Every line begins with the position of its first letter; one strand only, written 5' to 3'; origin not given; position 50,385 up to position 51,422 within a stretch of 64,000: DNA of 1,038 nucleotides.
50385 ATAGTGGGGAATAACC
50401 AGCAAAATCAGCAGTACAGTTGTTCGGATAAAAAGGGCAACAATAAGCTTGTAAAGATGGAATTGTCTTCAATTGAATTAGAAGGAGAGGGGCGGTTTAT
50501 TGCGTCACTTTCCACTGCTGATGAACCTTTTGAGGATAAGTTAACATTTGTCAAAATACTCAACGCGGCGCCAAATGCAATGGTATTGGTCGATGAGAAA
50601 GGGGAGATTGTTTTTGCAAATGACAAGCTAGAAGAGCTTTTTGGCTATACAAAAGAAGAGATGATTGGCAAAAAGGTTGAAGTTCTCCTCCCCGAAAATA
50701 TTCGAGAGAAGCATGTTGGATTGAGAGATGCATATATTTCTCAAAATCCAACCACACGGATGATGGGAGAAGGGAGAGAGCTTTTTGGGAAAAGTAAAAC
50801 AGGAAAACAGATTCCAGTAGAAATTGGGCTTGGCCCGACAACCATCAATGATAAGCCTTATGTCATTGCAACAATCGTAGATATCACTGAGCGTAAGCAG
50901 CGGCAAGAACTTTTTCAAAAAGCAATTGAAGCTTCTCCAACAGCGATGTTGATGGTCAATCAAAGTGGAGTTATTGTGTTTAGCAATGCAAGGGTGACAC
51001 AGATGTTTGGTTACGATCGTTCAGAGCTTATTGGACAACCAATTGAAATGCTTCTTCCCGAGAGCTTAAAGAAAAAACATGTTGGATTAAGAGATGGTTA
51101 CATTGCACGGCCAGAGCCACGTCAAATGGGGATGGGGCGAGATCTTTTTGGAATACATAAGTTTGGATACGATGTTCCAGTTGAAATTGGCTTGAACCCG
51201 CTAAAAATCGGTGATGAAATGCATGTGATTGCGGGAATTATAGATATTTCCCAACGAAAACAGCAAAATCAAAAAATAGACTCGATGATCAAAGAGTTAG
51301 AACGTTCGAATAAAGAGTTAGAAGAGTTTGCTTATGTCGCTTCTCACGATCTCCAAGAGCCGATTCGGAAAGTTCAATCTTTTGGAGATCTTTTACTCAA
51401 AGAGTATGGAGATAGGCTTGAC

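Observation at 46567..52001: Six-gene two-component island with no DNA-binding output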

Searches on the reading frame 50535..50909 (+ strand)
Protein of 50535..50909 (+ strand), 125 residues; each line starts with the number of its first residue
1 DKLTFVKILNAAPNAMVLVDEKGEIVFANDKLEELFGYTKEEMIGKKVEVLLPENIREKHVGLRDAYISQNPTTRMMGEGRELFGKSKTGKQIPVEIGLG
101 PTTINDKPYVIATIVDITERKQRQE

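Call 66: search_solved_structures(query=window:50535-50909:+, max_evalue=0.000001, show_alignments=4)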
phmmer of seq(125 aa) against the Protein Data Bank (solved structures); distinct sequences matched with E-value up to 0.000001: 14.
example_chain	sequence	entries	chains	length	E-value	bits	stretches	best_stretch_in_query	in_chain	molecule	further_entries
2cmn_A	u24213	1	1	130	8.3e-16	61.4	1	7-124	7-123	SENSOR PROTEIN FIXL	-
1dp6_A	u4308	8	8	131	1.4e-15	60.7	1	7-124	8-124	FIXL PROTEIN | SENSOR PROTEIN FIXL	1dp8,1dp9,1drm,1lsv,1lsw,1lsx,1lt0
8js5_A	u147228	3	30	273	7.1e-15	58.4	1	7-124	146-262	Sensor protein FixL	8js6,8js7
1y28_A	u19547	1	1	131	1e-14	57.9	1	7-124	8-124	Sensor protein fixL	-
1xj4_A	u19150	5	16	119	2.3e-14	56.8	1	12-124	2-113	Sensor protein fixL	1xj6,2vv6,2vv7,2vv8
10jx_A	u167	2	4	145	1.1e-13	54.6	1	6-101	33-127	Multi-sensor signal transduction histidine kinase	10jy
9cmf_A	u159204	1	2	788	2.3e-13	53.5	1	15-119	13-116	Oxygen sensor protein DosP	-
9cdr_A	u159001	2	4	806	2.3e-13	53.5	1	15-119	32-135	Oxygen sensor protein DosP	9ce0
1xj2_A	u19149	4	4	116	2.6e-13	53.3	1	15-124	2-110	Sensor protein fixL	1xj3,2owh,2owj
9clo_A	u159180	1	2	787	1.6e-12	50.8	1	15-119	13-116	Oxygen sensor protein DosP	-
9bgv_A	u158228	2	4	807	1.7e-12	50.8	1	15-119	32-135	Oxygen sensor protein DosP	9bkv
1v9y_A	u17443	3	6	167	2.5e-11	46.9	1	15-119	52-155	Heme pas sensor protein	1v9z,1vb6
1d06_A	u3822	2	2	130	2.8e-11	46.8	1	7-116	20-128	nitrogen fixation regulatory protein fixL | FIXL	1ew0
1s66_L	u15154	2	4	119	3.6e-11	46.5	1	15-116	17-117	Hypothetical protein yddU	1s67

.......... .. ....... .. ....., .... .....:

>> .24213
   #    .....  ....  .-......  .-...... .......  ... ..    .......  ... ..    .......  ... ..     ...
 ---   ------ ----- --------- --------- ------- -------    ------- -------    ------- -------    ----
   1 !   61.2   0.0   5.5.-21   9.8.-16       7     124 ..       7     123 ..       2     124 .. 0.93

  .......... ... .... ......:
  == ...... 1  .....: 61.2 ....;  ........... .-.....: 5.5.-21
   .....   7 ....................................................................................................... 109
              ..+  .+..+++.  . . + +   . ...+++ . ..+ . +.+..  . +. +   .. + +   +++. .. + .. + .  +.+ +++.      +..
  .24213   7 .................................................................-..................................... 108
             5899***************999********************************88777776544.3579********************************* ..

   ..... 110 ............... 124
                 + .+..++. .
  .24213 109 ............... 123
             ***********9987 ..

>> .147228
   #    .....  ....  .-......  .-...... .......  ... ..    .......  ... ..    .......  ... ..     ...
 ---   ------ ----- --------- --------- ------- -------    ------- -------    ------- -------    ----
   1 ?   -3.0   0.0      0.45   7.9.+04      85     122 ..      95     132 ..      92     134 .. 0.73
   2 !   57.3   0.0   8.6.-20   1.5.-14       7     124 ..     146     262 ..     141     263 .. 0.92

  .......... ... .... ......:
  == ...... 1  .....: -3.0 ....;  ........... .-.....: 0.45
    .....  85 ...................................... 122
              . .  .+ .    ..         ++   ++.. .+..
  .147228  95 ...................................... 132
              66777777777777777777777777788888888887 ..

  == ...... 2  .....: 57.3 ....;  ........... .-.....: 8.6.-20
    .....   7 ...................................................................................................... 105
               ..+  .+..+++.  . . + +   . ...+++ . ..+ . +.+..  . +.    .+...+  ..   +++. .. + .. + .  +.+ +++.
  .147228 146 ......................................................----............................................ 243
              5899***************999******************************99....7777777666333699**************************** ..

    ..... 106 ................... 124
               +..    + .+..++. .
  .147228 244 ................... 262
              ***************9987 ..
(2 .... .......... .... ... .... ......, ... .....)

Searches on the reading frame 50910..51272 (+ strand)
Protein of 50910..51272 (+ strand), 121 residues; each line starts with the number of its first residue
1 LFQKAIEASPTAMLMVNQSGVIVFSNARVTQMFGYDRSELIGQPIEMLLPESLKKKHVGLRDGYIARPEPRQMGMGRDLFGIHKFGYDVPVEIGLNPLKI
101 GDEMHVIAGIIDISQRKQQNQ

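Call 67: search_solved_structures(query=window:50910-51272:+, max_evalue=0.000001, show_alignments=3)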
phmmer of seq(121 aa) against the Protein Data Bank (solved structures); distinct sequences matched with E-value up to 0.000001: 14.
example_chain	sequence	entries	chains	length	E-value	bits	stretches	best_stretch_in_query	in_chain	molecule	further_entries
1d06_A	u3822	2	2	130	2.7e-12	50.2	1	6-110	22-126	nitrogen fixation regulatory protein fixL | FIXL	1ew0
2cmn_A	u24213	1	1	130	1.1e-11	48.2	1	6-118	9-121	SENSOR PROTEIN FIXL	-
1dp6_A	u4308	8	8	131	2.1e-11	47.3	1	6-118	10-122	FIXL PROTEIN | SENSOR PROTEIN FIXL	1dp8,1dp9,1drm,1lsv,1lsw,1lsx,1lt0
1xj4_A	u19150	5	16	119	4.8e-11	46.2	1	10-118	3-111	Sensor protein fixL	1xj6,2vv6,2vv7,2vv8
8js5_A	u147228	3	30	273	7.8e-11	45.5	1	6-118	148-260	Sensor protein FixL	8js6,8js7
1y28_A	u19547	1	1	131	1.5e-10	44.6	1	6-118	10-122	Sensor protein fixL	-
1xj2_A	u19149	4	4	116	3.2e-10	43.5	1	12-118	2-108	Sensor protein fixL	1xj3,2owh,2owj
10jx_A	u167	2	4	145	7.9e-10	42.3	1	5-99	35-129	Multi-sensor signal transduction histidine kinase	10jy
9cmf_A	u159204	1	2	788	2.5e-08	37.4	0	2-116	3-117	Oxygen sensor protein DosP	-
9cdr_A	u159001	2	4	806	2.7e-08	37.3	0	2-116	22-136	Oxygen sensor protein DosP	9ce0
1v9y_A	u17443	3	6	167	1.4e-07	35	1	2-116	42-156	Heme pas sensor protein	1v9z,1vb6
9clo_A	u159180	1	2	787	1.5e-07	34.9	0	2-114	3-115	Oxygen sensor protein DosP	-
9bgv_A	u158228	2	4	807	1.6e-07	34.8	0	2-114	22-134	Oxygen sensor protein DosP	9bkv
1s66_L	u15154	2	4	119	1.9e-07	34.5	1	2-109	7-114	Hypothetical protein yddU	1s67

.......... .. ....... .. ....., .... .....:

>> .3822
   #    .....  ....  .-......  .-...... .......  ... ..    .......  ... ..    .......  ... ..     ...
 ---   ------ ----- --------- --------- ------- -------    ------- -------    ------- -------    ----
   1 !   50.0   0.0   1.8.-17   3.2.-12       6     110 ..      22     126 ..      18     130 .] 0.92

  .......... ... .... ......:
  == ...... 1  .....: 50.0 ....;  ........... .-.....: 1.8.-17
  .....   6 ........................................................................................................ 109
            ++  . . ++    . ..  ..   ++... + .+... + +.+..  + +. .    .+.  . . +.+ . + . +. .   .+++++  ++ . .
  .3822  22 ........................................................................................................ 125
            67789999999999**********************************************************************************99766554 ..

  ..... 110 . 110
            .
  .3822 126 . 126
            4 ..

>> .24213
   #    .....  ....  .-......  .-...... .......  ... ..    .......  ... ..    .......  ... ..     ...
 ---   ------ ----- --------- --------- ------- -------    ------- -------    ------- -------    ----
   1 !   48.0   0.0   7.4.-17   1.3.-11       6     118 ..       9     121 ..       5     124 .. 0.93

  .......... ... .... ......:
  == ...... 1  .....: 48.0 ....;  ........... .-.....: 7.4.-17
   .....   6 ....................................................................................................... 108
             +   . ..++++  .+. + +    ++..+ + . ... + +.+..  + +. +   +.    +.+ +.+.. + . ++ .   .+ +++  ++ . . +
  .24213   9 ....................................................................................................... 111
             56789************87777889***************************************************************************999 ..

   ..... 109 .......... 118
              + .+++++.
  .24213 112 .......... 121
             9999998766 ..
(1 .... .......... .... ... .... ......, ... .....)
